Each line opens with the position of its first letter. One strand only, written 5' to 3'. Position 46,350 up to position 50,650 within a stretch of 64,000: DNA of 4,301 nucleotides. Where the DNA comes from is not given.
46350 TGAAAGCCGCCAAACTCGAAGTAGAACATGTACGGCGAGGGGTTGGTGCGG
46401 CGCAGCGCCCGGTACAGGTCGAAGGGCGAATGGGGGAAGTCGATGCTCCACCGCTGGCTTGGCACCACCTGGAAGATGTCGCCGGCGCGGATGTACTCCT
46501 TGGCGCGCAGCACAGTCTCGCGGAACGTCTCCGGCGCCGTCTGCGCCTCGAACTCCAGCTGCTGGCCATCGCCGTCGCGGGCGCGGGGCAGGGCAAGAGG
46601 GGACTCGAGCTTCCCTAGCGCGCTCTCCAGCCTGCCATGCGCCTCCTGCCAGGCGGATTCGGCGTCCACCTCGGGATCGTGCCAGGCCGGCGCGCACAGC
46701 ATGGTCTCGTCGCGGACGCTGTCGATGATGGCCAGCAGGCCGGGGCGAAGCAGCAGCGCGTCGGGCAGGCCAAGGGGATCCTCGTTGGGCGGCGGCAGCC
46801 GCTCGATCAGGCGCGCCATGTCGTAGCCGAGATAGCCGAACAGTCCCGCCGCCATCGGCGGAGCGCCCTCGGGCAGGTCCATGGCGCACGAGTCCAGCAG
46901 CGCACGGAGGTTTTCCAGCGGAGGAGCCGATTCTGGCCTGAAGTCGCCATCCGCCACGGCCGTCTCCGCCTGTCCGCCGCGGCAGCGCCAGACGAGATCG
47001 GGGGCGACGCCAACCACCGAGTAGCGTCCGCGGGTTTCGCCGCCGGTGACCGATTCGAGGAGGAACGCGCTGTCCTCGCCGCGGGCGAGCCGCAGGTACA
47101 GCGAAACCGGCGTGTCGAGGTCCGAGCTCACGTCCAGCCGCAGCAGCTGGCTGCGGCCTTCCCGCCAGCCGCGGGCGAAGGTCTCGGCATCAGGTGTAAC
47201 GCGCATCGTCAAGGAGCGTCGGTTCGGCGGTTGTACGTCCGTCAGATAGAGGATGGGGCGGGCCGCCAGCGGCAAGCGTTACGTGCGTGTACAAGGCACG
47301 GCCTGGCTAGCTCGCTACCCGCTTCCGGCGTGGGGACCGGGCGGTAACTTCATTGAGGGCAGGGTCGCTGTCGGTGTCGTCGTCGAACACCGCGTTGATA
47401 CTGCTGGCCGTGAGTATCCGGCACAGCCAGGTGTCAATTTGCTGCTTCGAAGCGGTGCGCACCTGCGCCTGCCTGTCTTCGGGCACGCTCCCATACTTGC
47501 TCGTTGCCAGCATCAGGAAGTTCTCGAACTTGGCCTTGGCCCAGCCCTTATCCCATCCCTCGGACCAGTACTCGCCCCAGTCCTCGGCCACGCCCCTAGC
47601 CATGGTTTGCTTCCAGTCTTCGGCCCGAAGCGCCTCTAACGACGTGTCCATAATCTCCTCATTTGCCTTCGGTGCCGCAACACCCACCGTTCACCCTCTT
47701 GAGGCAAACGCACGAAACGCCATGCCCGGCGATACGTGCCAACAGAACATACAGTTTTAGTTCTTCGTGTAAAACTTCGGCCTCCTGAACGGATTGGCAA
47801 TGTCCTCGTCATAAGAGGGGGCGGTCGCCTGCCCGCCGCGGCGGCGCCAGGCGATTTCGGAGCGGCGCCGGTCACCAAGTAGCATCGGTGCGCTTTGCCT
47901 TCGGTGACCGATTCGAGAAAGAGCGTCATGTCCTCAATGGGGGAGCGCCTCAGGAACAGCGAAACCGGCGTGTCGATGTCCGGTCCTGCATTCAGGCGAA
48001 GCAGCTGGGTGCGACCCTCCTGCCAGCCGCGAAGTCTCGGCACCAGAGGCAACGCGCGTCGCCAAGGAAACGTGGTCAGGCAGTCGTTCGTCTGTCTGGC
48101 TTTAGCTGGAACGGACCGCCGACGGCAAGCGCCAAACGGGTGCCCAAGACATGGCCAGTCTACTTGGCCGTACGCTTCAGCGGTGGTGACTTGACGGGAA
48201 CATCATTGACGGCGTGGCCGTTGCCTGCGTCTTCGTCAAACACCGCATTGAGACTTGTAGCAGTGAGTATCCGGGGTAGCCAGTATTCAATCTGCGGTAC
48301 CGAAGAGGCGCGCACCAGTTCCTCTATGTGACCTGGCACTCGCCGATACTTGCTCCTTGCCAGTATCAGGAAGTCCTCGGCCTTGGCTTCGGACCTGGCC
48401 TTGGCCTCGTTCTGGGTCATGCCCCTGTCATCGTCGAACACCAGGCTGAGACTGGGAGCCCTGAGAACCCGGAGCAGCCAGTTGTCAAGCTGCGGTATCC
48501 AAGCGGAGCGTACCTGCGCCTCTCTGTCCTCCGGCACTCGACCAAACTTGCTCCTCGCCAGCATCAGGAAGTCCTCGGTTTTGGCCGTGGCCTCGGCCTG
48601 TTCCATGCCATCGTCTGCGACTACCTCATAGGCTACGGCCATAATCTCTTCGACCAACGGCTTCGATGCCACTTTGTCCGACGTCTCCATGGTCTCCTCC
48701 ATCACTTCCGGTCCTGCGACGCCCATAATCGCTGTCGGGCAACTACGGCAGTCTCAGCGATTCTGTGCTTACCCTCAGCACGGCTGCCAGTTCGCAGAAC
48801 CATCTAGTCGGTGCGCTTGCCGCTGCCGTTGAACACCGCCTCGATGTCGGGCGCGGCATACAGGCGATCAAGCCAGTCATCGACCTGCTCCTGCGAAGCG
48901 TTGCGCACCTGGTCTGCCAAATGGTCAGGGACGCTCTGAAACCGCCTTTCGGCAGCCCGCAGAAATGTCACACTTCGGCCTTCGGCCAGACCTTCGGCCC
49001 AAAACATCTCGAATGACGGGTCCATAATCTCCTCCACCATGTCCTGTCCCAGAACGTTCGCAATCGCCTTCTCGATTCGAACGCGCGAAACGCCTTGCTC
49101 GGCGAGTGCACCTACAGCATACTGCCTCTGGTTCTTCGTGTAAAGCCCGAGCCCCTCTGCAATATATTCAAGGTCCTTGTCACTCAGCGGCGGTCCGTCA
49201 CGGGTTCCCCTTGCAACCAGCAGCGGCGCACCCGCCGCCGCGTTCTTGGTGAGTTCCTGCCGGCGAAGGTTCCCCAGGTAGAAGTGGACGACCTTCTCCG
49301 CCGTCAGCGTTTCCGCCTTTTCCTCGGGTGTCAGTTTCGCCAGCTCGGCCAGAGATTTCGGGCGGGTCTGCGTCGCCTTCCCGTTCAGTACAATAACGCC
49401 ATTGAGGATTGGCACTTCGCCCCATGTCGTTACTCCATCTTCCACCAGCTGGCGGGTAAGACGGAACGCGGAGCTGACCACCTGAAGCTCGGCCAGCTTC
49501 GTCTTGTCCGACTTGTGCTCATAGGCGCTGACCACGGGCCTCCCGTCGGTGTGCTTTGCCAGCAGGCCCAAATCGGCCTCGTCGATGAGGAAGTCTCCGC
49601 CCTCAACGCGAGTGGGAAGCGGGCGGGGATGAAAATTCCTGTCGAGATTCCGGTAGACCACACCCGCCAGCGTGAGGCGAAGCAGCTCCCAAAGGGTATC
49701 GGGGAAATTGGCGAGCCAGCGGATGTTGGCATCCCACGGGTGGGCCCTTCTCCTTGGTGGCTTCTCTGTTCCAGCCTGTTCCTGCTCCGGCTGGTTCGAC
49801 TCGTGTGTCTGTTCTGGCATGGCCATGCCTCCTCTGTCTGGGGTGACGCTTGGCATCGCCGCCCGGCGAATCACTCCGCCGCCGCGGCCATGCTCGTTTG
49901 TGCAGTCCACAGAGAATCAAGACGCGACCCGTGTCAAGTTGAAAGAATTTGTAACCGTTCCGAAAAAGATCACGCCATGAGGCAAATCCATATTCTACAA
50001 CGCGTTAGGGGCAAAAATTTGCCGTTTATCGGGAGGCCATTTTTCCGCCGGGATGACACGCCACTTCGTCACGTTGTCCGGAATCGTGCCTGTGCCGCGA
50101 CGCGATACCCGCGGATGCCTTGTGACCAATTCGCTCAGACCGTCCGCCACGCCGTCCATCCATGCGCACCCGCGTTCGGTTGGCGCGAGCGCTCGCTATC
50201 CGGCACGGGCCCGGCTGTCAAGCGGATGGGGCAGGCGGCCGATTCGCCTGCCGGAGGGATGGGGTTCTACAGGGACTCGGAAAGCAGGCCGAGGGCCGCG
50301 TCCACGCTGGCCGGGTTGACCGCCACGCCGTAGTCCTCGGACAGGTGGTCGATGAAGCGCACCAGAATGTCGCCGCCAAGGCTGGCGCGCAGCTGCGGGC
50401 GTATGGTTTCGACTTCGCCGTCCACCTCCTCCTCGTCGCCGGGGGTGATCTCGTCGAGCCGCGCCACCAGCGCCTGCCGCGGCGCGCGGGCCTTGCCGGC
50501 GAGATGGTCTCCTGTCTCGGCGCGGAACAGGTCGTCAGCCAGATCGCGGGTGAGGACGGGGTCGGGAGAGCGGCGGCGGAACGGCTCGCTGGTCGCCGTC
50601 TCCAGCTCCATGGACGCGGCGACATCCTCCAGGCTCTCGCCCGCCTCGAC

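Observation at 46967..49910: Locus C: a composite array containing a trpE 5' pseudo-copy, a decayed Rpn-like remnant, and single and double orphan modules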

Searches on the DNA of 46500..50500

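Call 40: search_rna_families(source=window, start=46500, end=50500, threshold=evalue, max_evalue=1)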
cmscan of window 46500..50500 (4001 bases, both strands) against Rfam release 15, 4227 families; matches with E-value up to 1: 1.
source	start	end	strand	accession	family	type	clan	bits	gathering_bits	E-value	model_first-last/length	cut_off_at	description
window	48300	48421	-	RF02566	Ms1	Gene; sRNA;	-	15.3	162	0.73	1-304/304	no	Mycobacterium smegmatis small RNA 1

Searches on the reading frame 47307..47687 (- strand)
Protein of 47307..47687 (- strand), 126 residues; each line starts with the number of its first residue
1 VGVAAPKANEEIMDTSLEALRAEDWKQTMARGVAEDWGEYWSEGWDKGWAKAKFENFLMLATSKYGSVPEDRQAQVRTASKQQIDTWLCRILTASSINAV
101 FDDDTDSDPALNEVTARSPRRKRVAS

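Call 3: search_protein_families(library=pfam, proteins=[window:47307-47687:-], max_evalue=1)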
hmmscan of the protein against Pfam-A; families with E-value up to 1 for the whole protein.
window:47307-47687:- (126 aa): 0 families

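Call 68: search_protein_families(library=pfam, proteins=[window:47310-47651:-], max_evalue=1)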
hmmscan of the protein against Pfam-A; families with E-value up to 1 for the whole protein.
window:47310-47651:- (114 aa): 0 families

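Call 69: search_protein_families(library=padloc, proteins=[window:47310-47651:-], max_evalue=1)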
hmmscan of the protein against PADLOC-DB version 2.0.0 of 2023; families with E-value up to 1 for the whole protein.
window:47310-47651:- (114 aa): 0 families

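Call 86: search_protein_families(library=ncbifam, proteins=[window:47307-47687:-], max_evalue=10)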
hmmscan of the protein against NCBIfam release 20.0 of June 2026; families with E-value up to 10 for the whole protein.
window:47307-47687:- (126 aa): 1 family
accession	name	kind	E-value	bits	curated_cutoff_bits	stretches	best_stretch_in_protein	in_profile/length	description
NF011014.0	PRK14442.1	equivalog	0.034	14.6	98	1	72-125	20-72/91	acylphosphatase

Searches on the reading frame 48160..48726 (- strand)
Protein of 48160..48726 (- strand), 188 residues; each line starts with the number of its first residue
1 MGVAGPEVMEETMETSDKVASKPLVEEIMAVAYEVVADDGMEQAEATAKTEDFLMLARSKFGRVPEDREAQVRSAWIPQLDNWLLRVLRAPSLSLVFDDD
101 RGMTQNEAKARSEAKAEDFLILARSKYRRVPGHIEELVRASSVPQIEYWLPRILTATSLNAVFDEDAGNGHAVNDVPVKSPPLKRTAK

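Call 3: search_protein_families(library=pfam, proteins=[window:48160-48726:-], max_evalue=1)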
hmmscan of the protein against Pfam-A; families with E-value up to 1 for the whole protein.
window:48160-48726:- (188 aa): 0 families

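Call 37: find_encoding_contigs(protein=window:48160-48726:-, flank=5000, max_places=6)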
Protein window:48160-48726:- (188 aa): no gene with exactly this product is on record in the collection.

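Call 54: find_homologous_proteins(query=window:48160-48726:-, max_evalue=0.001)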
Query window:48160-48726:- (188 aa): 1 proteins with E <= 0.001 among 348 candidates.
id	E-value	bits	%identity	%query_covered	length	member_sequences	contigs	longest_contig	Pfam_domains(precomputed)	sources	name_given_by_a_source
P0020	3.3e-108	377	100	94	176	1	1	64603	-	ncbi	-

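Call 69: search_protein_families(library=padloc, proteins=[window:48160-48726:-], max_evalue=1)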
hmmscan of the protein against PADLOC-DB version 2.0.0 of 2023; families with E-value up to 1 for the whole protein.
window:48160-48726:- (188 aa): 0 families

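Call 86: search_protein_families(library=ncbifam, proteins=[window:48160-48726:-], max_evalue=10)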
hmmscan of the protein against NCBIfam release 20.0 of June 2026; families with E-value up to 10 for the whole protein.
window:48160-48726:- (188 aa): 0 families
